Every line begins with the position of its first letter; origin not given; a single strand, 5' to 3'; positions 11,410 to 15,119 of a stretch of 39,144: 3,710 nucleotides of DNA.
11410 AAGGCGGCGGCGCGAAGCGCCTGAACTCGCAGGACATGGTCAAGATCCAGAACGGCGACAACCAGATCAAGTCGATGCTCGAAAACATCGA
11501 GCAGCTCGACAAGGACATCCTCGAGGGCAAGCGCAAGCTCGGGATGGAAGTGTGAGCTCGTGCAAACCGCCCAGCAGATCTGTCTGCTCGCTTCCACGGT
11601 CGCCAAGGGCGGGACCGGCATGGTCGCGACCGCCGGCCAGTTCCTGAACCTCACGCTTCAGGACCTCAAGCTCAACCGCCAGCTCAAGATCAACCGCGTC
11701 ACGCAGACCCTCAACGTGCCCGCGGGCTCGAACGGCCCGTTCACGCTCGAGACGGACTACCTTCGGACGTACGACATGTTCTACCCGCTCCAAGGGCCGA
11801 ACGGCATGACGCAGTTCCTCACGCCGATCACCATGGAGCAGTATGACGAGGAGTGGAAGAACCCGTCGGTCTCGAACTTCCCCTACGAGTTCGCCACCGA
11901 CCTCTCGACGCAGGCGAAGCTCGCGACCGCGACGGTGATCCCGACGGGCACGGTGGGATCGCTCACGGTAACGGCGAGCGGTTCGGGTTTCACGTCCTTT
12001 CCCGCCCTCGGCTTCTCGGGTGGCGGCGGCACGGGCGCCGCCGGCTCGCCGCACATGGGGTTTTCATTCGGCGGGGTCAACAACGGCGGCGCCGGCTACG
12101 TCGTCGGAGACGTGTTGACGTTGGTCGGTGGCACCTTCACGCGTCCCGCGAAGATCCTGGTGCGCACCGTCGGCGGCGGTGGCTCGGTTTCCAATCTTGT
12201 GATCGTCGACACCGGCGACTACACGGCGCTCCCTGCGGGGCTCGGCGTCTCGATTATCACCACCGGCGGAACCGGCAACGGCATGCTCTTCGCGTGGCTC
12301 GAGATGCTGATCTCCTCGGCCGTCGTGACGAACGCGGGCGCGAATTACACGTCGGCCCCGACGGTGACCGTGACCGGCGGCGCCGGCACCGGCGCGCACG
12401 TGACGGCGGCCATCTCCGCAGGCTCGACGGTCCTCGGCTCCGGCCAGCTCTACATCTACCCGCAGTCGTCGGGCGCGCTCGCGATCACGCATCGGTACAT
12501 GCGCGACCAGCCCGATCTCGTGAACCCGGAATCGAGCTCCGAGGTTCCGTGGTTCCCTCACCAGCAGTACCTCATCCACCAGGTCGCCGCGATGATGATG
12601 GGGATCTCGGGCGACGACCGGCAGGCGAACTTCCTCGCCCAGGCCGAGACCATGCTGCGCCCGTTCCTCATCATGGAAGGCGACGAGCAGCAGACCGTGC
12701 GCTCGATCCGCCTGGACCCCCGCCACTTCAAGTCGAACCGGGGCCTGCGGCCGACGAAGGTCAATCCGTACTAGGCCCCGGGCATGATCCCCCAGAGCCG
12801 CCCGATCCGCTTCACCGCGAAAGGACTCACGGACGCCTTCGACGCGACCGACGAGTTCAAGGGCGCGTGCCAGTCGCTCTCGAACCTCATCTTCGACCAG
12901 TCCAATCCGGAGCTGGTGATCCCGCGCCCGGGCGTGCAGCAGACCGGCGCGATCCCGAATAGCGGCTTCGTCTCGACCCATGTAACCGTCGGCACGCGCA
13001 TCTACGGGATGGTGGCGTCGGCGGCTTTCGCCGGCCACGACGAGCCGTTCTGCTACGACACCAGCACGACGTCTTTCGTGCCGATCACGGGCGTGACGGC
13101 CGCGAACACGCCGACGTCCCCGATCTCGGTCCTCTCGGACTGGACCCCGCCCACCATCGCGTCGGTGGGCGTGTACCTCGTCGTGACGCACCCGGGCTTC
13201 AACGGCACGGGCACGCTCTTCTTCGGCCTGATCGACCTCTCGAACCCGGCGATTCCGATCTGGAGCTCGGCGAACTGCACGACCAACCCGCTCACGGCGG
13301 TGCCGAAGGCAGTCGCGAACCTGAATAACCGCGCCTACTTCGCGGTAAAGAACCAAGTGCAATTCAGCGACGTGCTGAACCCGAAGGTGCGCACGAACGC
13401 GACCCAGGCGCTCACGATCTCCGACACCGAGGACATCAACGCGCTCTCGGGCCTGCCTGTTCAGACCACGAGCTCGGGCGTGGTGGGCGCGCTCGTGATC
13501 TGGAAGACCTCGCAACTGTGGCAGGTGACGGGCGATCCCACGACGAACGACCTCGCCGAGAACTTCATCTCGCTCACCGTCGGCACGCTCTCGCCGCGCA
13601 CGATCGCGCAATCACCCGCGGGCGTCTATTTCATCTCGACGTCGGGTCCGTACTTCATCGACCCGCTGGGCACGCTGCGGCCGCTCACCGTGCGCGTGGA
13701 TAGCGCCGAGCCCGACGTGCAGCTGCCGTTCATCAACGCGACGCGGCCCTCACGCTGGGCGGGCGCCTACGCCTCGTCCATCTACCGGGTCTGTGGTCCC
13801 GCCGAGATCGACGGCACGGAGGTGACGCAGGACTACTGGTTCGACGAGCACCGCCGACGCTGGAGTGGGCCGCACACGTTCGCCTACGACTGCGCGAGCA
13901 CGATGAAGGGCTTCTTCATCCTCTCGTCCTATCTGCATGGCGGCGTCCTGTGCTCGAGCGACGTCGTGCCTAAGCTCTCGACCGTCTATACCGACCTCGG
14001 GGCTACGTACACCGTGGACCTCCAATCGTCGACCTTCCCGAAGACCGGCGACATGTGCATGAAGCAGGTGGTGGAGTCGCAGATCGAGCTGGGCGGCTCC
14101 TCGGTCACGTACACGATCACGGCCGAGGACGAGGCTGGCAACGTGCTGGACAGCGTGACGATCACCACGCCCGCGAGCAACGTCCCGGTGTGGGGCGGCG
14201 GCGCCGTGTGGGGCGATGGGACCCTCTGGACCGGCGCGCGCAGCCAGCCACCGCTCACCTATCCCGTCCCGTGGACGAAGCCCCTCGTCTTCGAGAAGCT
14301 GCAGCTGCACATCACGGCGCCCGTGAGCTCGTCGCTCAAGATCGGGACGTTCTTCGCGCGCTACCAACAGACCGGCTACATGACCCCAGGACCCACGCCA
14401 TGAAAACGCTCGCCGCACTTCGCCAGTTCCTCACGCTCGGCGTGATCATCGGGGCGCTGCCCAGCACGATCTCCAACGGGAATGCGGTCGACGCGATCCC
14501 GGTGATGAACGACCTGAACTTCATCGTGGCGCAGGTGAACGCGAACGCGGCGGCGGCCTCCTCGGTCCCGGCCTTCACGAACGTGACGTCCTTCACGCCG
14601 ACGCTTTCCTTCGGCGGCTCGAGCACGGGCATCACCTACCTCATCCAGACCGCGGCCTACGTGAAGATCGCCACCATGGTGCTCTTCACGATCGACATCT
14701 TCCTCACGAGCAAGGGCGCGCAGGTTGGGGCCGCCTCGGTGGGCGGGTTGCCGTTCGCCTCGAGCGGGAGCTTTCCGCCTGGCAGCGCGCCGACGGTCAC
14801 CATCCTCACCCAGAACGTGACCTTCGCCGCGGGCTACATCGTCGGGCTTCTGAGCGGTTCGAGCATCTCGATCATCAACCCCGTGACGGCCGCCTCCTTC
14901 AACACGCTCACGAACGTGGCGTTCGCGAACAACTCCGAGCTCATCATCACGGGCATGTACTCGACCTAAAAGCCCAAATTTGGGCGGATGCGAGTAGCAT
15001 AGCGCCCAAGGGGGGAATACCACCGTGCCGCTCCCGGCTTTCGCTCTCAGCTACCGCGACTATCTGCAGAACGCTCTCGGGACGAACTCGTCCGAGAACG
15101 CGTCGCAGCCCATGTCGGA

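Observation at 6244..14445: Shared N-terminal leader motif on scaffold, major capsid, fibre-like and other virion-module proteins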

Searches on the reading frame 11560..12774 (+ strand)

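Call 79: search_protein_families(library=pfam, proteins=[window:11560-12774:+], max_evalue=0.01)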
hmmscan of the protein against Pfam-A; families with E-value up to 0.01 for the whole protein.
window:11560-12774:+ (404 aa): 1 family
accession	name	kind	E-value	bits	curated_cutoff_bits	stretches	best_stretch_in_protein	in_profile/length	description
PF24175.2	SU10_adaptor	-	7.5e-09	36.7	27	1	213-369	46-181/194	SU10 adaptor protein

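Call 80: search_protein_families(library=phrogs, proteins=[window:11560-12774:+], max_evalue=0.001)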
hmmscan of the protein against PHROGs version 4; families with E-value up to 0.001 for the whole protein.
window:11560-12774:+ (404 aa): 8 families
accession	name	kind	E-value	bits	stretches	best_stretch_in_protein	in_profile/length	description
phrog_19630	-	head and packaging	4.1e-08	32.4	1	121-198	1151-1231/1266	virion structural protein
phrog_460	-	connector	4.9e-08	33.1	1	248-292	228-272/385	head closure Hc2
phrog_701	-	head and packaging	1.2e-06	25.4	1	207-286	1163-1240/6136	virion structural protein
phrog_1922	-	tail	7.8e-06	25.6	0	119-167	858-906/932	baseplate hub subunit and tail lysozyme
phrog_9703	-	head and packaging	5.2e-05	23.3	1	171-263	108-199/502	head decoration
phrog_32294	-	tail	7.5e-05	20.5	0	117-211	1197-1293/2435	baseplate wedge subunit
phrog_32129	-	unknown function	9.9e-05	23.2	1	169-225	57-113/116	-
phrog_2885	-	tail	0.00019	18.8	0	251-288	1092-1129/4179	baseplate wedge subunit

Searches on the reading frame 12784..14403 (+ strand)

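Call 4: search_protein_families(library=pfam, proteins=[window:12784-14403:+], max_evalue=0.01)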
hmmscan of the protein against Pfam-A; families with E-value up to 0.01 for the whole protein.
window:12784-14403:+ (539 aa): 0 families

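Call 5: search_protein_families(library=phrogs, proteins=[window:12784-14403:+], max_evalue=0.01)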
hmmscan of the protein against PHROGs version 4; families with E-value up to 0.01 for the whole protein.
window:12784-14403:+ (539 aa): 1 family
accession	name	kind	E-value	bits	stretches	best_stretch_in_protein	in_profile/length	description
phrog_21520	-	unknown function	0.0063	17.7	0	95-134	11-50/70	-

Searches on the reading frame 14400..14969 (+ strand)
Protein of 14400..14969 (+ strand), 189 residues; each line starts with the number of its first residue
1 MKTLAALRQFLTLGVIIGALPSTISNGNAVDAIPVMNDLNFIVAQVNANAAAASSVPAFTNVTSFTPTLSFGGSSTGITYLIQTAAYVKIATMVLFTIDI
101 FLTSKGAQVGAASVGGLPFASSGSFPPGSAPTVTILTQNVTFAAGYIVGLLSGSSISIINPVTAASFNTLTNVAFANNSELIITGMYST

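Call 4: search_protein_families(library=pfam, proteins=[window:14400-14969:+], max_evalue=0.01)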
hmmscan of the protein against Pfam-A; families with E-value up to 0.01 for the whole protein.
window:14400-14969:+ (189 aa): 1 family
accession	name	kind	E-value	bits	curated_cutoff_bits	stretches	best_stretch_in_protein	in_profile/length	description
PF19886.4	DUF6359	-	0.0066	16.6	23.2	0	141-179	15-51/110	Domain of unknown function (DUF6359)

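Call 5: search_protein_families(library=phrogs, proteins=[window:14400-14969:+], max_evalue=0.01)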
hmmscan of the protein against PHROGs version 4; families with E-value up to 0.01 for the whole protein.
window:14400-14969:+ (189 aa): 1 family
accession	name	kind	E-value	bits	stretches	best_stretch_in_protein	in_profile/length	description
phrog_17970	-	unknown function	0.00012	22.6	1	58-158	212-318/357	-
